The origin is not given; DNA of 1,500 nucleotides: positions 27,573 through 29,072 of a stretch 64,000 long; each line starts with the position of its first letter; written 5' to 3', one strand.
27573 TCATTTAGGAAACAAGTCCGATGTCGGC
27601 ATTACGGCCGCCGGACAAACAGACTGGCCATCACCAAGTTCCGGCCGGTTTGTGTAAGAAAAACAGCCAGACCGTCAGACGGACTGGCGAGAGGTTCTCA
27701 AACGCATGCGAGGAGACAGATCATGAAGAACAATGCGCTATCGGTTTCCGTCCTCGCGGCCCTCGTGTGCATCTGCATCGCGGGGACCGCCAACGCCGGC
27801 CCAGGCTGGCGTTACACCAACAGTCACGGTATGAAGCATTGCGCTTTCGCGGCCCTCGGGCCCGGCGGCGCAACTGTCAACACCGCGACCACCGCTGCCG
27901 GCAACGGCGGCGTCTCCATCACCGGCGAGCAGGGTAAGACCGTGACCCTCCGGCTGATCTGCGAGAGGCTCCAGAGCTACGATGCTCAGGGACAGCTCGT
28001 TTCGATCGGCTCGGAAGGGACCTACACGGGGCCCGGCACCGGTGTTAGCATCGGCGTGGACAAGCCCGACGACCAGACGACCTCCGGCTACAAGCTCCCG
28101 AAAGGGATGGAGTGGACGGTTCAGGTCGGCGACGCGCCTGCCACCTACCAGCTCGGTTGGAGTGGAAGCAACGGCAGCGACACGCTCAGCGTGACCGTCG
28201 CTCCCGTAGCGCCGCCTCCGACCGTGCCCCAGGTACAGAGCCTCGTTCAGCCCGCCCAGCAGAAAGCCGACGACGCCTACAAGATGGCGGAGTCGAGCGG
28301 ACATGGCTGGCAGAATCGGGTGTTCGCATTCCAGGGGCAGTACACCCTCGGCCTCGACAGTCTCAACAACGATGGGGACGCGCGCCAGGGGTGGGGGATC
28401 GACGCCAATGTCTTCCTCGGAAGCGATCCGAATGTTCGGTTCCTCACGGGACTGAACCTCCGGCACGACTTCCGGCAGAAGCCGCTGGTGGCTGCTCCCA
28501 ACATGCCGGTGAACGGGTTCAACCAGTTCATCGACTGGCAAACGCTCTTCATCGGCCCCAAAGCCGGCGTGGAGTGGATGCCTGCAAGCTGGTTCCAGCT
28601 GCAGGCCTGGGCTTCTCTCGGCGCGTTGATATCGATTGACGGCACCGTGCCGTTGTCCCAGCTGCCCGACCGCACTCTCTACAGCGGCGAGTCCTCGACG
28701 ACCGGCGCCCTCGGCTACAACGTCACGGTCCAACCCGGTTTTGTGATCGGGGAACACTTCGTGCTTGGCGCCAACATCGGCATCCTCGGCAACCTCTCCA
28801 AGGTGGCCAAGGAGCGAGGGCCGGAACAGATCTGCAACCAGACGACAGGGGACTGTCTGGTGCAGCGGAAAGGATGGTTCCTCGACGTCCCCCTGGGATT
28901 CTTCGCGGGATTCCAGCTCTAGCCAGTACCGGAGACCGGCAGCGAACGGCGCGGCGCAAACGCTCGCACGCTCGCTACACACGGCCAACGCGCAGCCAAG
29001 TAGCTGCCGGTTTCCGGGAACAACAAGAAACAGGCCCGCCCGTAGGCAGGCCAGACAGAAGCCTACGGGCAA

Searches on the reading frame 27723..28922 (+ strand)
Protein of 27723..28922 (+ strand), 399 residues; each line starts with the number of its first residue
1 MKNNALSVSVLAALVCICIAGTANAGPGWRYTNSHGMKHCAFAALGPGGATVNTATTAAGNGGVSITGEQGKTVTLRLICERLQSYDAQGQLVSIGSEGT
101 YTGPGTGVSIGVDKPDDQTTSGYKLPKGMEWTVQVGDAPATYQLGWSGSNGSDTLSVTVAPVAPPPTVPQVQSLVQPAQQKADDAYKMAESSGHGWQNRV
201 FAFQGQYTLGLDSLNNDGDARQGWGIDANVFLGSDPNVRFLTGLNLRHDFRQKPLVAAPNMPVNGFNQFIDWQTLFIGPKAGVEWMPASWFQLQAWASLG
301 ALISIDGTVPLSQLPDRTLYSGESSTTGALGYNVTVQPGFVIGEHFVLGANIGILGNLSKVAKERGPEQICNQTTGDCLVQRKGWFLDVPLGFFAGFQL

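Call 8: search_protein_families(library=pfam, proteins=[window:27723-28922:+], max_evalue=0.1)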
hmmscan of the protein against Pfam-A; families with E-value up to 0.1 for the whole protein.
window:27723-28922:+ (399 aa): 0 families

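Call 9: search_protein_families(library=ncbifam, proteins=[window:27723-28922:+], max_evalue=1)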
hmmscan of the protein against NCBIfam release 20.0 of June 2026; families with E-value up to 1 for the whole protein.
window:27723-28922:+ (399 aa): 1 family
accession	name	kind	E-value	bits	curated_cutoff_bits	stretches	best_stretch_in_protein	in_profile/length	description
NF007240.0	PRK09677.1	equivalog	0.098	12.1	243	1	329-358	138-167/192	putative lipopolysaccharide biosynthesis O-acetyl transferase WbbJ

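Call 10: find_encoding_contigs(protein=window:27723-28922:+, flank=10000, max_places=10)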
Protein window:27723-28922:+ (399 aa): 1 contig read that carries it; 1 place shown.
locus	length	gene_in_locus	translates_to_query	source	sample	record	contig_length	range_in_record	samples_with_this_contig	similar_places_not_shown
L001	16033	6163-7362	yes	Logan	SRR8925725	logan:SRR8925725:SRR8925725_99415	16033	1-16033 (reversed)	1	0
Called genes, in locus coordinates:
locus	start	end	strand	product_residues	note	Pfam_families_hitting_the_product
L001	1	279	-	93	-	?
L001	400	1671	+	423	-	PF05697:Trigger_N, PF00254:FKBP_C, PF05698:Trigger_C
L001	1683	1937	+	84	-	-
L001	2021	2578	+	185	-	-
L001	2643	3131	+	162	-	PF01245:Ribosomal_L19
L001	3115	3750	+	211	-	PF01351:RNase_HII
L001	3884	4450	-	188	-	-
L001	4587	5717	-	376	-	PF04230:PS_pyruv_trans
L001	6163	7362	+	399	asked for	-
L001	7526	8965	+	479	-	-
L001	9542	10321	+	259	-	-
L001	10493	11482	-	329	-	PF00483:NTP_transferase, PF12804:NTP_transf_3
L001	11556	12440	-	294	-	PF01370:Epimerase, PF04321:RmlD_sub_bind, PF16363:GDP_Man_Dehyd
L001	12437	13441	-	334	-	PF01073:3Beta_HSD, PF01370:Epimerase, PF02719:Polysacc_synt_2, PF04321:RmlD_sub_bind, PF07993:NAD_binding_4 (weak), PF16363:GDP_Man_Dehyd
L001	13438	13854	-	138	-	PF05523:FdtA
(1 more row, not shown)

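Call 11: find_homologous_proteins(query=window:27723-28919:+, max_evalue=0.001)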
Query window:27723-28919:+ (399 aa): 10 proteins with E <= 0.001 among 8000 candidates.
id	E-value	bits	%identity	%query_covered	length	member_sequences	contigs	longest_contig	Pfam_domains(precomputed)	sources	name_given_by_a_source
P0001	1.2e-242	823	88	100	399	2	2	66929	-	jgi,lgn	jgi:hypothetical protein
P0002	6.4e-191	653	69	100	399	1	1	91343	-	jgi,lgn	-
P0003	1.6e-187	642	69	97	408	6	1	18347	-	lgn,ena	-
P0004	7.8e-186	636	66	100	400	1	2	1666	-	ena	-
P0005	1.1e-185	636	70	100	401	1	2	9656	-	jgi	jgi:hypothetical protein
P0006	5.1e-184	630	68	100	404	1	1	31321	-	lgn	-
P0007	2.8e-178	611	65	100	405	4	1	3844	-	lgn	-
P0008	2.7e-116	407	50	98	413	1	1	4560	-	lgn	-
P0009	6.3e-108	379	48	96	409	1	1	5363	-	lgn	-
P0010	4.0e-96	341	44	97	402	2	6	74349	-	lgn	-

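Call 12: find_encoding_contigs(protein=P0001, flank=10000, max_places=3)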
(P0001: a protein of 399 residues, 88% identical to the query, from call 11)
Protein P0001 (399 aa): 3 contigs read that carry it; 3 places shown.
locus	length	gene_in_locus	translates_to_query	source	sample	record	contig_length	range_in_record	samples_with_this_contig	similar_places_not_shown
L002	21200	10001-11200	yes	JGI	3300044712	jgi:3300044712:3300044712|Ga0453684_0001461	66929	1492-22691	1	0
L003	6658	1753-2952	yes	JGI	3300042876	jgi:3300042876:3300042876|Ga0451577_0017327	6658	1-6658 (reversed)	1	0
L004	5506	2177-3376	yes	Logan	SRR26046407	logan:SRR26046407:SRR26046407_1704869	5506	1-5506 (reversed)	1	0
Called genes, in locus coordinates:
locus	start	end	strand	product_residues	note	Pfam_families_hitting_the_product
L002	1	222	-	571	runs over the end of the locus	?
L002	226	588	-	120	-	-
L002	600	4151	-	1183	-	-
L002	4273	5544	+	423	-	PF05697:Trigger_N, PF00254:FKBP_C, PF05698:Trigger_C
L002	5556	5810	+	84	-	-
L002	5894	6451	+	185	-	-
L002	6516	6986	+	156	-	PF01245:Ribosomal_L19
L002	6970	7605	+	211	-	PF01351:RNase_HII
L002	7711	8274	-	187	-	-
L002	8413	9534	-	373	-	PF04230:PS_pyruv_trans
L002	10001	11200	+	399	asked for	-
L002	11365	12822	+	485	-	-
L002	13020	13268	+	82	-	-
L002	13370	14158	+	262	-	-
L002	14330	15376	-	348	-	PF00483:NTP_transferase, PF12804:NTP_transf_3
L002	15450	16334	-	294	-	PF01370:Epimerase, PF04321:RmlD_sub_bind, PF02719:Polysacc_synt_2 (faint), PF16363:GDP_Man_Dehyd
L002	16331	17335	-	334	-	PF01073:3Beta_HSD, PF01370:Epimerase, PF02719:Polysacc_synt_2, PF04321:RmlD_sub_bind, PF07993:NAD_binding_4, PF16363:GDP_Man_Dehyd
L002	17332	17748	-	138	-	PF05523:FdtA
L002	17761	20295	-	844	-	PF04760:IF2_N, PF00009:GTP_EFTU, PF01926:MMR_HSR1, PF22042:EF-G_D2, PF11987:IF-2, PF14578:GTP_EFTU_D4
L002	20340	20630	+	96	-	-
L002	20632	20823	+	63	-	-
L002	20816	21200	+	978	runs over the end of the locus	PF13472:Lipase_GDSL_2 (faint)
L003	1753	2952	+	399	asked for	-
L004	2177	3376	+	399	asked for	-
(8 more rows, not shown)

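Call 13: find_encoding_contigs(protein=P0002, flank=10000, max_places=3)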
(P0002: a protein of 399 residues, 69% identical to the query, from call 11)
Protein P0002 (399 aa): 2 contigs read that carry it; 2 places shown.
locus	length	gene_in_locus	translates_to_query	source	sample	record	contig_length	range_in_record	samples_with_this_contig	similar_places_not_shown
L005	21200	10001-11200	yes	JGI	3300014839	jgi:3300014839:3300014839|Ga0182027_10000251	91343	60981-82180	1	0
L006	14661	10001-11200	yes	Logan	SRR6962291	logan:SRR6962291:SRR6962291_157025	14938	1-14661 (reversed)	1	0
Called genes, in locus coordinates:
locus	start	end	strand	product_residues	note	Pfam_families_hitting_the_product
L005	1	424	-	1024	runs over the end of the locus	-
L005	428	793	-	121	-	-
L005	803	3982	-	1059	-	-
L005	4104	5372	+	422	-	PF05697:Trigger_N, PF00254:FKBP_C, PF05698:Trigger_C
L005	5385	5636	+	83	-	-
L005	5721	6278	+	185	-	-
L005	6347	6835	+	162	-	PF01245:Ribosomal_L19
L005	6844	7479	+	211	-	PF01351:RNase_HII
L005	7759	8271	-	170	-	-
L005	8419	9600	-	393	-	PF04230:PS_pyruv_trans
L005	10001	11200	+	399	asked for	-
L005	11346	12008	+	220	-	-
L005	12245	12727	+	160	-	-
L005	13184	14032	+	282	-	-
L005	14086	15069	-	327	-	PF00483:NTP_transferase, PF12804:NTP_transf_3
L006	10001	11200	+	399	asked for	-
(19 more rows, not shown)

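Call 14: find_encoding_contigs(protein=P0010, flank=10000, max_places=3)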
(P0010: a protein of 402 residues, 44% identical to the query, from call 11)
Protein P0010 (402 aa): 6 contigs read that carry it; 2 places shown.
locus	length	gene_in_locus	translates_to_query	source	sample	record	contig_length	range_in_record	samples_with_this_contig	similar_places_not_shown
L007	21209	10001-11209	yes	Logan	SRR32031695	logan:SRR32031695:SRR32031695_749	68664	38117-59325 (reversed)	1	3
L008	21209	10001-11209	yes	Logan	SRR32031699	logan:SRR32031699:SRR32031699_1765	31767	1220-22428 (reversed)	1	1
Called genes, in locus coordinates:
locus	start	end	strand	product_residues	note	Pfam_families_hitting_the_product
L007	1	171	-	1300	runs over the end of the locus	-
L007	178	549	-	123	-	-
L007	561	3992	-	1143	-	-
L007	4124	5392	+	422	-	PF05697:Trigger_N, PF00254:FKBP_C, PF05698:Trigger_C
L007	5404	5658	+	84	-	-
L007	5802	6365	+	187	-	-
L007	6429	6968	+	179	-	PF01245:Ribosomal_L19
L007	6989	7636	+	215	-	PF01351:RNase_HII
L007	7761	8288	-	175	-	-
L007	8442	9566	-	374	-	PF04230:PS_pyruv_trans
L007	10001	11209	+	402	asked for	-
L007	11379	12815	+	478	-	-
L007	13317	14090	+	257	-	-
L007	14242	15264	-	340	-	PF00483:NTP_transferase, PF12804:NTP_transf_3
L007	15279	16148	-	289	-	PF01370:Epimerase, PF04321:RmlD_sub_bind, PF16363:GDP_Man_Dehyd, PF02719:Polysacc_synt_2 (weak)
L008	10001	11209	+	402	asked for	-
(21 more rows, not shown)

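Call 18: find_related_loci(query=A1, collection=genome_contigs, flank=10000)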
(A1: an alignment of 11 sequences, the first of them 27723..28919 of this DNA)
Query A1 (399 aa) in genome_contigs; peptide patterns used: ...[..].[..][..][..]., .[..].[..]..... (x = any residue, [..] = any of these).
24 stretches matched a pattern; 2 encode a relative of the query (tblastn E <= 1e-3); 2 distinct loci.
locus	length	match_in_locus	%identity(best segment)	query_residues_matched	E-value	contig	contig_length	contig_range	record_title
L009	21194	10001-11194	66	11-399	2e-180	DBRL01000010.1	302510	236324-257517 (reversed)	MAG TPA_asm: Candidatus Peregrinibacteria bacterium UBA1369 UBA1369_contig_172, whole genome shotgun sequence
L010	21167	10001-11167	44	10-396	3e-102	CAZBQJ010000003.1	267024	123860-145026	MAG TPA_asm: uncultured Candidatus Peribacteria bacterium isolate binchicken_co235_222 genome assembly, contig: NODE_47_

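Call 45: find_encoding_contigs(protein=P0006, flank=10000, max_places=2)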
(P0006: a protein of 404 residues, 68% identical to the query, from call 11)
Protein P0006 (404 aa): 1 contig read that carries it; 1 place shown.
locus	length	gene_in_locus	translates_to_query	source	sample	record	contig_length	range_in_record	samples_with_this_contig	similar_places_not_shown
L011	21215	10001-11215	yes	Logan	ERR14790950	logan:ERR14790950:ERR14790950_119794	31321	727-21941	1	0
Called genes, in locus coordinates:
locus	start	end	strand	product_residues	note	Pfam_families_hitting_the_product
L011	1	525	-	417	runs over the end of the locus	?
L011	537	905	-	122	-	-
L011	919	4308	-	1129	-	PF10805:DUF2730 (faint)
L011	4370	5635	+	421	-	PF05697:Trigger_N, PF00254:FKBP_C, PF05698:Trigger_C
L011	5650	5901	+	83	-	-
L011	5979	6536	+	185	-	-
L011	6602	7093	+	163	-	PF01245:Ribosomal_L19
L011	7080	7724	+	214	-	PF01351:RNase_HII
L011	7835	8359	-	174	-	-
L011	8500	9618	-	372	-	PF04230:PS_pyruv_trans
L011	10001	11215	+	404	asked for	-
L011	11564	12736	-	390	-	-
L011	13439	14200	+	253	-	-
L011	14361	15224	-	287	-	PF00483:NTP_transferase, PF12804:NTP_transf_3 (weak)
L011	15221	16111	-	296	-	PF01370:Epimerase, PF04321:RmlD_sub_bind, PF02719:Polysacc_synt_2 (weak), PF16363:GDP_Man_Dehyd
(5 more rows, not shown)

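Call 46: find_encoding_contigs(protein=P0008, flank=10000, max_places=2)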
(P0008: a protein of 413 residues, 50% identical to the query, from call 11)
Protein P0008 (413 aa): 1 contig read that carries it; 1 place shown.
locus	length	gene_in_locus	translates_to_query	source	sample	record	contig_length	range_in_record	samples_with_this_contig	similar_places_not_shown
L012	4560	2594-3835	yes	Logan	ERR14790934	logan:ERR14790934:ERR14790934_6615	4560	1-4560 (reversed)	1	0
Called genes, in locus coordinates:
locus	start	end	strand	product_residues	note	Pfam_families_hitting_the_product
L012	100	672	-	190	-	-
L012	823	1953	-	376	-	PF04230:PS_pyruv_trans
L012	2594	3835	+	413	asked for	-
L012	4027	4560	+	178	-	?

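Call 47: find_encoding_contigs(protein=P0009, flank=10000, max_places=2)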
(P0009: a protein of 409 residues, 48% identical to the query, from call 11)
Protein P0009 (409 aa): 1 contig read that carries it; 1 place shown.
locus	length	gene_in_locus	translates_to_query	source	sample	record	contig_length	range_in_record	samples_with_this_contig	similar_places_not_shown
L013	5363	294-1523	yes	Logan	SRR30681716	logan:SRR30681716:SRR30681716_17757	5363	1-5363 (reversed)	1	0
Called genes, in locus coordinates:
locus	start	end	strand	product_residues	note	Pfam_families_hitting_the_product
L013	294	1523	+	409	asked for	-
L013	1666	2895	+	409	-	PF11617:Cu-binding_MopE (faint)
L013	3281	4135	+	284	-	-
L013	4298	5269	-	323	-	PF00483:NTP_transferase, PF12804:NTP_transf_3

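Call 48: find_encoding_contigs(protein=P0005, flank=10000, max_places=2)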
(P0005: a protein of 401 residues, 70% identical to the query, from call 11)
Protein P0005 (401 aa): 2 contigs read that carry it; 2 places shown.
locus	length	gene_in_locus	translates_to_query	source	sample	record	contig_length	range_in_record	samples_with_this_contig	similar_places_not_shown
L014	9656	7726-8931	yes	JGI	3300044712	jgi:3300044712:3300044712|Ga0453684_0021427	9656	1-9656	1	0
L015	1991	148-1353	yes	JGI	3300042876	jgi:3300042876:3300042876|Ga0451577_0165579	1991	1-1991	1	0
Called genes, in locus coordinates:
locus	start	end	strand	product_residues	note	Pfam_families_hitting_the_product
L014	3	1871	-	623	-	?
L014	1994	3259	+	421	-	PF05697:Trigger_N, PF00254:FKBP_C, PF05698:Trigger_C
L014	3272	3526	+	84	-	-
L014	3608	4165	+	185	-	-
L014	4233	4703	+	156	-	PF01245:Ribosomal_L19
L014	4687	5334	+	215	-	PF01351:RNase_HII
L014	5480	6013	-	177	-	-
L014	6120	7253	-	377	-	PF04230:PS_pyruv_trans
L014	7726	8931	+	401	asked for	-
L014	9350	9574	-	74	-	-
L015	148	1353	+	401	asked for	-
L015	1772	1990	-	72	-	?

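Call 49: search_protein_representatives(alignment_id=A1)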
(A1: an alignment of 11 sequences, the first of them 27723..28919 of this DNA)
Query: 11 sequences, 403 profile positions. Proteins with E-value up to 0.001 (for the whole library): 19; up to 1e-10: 17; up to 1e-30: 13. The best 19 are listed.
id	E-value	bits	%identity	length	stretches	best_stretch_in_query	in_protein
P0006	8.5e-218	739.4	-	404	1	1-403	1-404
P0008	2.0e-187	639.4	-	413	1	2-403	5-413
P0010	5.5e-180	614.8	-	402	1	3-403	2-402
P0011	5.5e-144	496.3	-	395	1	1-403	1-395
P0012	2.2e-122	425.1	-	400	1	5-403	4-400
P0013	1.7e-112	392.6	-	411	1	23-403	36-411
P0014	1.2e-109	383.2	-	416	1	7-403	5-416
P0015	1.1e-89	317.4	-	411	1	1-403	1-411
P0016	4.9e-84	298.9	-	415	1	3-403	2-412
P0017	1.1e-81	291.1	-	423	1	11-381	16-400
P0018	4.9e-80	285.7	-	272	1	135-402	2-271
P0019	2.8e-42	161.4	-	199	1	208-400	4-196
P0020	6.2e-32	127.3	-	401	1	26-392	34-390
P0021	7.9e-26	107.2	-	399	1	17-373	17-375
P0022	1.0e-22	97.0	-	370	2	130-362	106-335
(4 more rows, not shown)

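Call 50: predict_structure(alignment_id=A1)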
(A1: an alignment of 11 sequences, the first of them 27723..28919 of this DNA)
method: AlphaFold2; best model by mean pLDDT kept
length: 399 residues; sequences in the alignment: 11
mean_pLDDT: 67.8   pTM: 0.42
mean pLDDT of the five models: 67.8, 66.8, 64.0, 61.0, 58.1
residues with pLDDT >= 90: 10; 70-90: 202; 50-70: 91; < 50: 96
segments of 3 or more residues with pLDDT < 50: 1-4, 14-25, 48-61, 178-180, 188-194, 213-218, 257-267, 310-324, 364-373, 376-383
pLDDT, mean of each block of 10 residues (from residue 1): 48 48 53 74 65 42 69 86 78 82 89 77 81 85 88 84 61 52 46 57 81 51 83 69 85 54 47 81 76 85 65 40 55 86 78 79 45 46 62 81
secondary structure, 60 per line:
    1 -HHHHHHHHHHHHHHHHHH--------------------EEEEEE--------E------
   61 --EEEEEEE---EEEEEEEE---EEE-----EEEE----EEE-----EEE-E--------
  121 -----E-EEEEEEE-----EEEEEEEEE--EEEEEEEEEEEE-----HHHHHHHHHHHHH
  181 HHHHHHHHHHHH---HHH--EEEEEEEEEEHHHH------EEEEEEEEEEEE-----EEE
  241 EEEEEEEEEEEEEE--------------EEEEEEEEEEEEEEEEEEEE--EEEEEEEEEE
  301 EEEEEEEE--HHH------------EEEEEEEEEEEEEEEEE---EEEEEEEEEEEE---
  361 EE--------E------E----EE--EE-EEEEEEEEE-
elements in order: H2-19 E40-45 E63-69 E73-80 E84-86 E92-95 E100-102 E108-110 E128-134 E140-148 E151-162 H168-192 E201-210 H211-214 E221-232 E238-254 E269-288 E291-308 E326-342 E346-357 E390-398

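Call 53: find_encoding_contigs(protein=P0013, flank=10000, max_places=2)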
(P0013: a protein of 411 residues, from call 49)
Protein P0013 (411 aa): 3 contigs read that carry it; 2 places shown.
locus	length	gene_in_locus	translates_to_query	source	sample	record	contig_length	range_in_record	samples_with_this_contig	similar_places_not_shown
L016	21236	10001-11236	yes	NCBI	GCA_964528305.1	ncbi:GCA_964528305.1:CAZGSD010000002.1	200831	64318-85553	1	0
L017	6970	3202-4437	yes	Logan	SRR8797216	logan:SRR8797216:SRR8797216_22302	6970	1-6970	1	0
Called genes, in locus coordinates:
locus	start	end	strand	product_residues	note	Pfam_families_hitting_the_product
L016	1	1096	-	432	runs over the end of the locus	PF00149:Metallophos (faint)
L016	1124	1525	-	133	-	-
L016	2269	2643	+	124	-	-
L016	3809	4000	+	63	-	-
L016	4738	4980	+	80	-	-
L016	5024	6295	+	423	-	PF05697:Trigger_N, PF00254:FKBP_C, PF05698:Trigger_C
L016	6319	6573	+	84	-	-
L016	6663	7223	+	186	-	-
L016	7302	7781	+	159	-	PF01245:Ribosomal_L19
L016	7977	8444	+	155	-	PF01351:RNase_HII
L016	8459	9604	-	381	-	PF04230:PS_pyruv_trans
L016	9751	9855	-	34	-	-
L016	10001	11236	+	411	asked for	-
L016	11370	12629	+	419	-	-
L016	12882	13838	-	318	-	PF00483:NTP_transferase, PF12804:NTP_transf_3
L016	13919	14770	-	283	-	PF01370:Epimerase, PF04321:RmlD_sub_bind, PF02719:Polysacc_synt_2 (weak), PF16363:GDP_Man_Dehyd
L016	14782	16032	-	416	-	PF00587:tRNA-synt_2b, PF03129:HGTP_anticodon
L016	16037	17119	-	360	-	PF01073:3Beta_HSD, PF01370:Epimerase, PF02719:Polysacc_synt_2, PF04321:RmlD_sub_bind, PF07993:NAD_binding_4, PF16363:GDP_Man_Dehyd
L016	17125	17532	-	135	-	PF05523:FdtA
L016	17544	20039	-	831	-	PF04760:IF2_N, PF00009:GTP_EFTU, PF00025:Arf (faint), PF00071:Ras (weak), PF01926:MMR_HSR1, PF22042:EF-G_D2, PF11987:IF-2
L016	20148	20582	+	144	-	-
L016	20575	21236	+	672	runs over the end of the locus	PF00657:Lipase_GDSL (weak), PF13472:Lipase_GDSL_2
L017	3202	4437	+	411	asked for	-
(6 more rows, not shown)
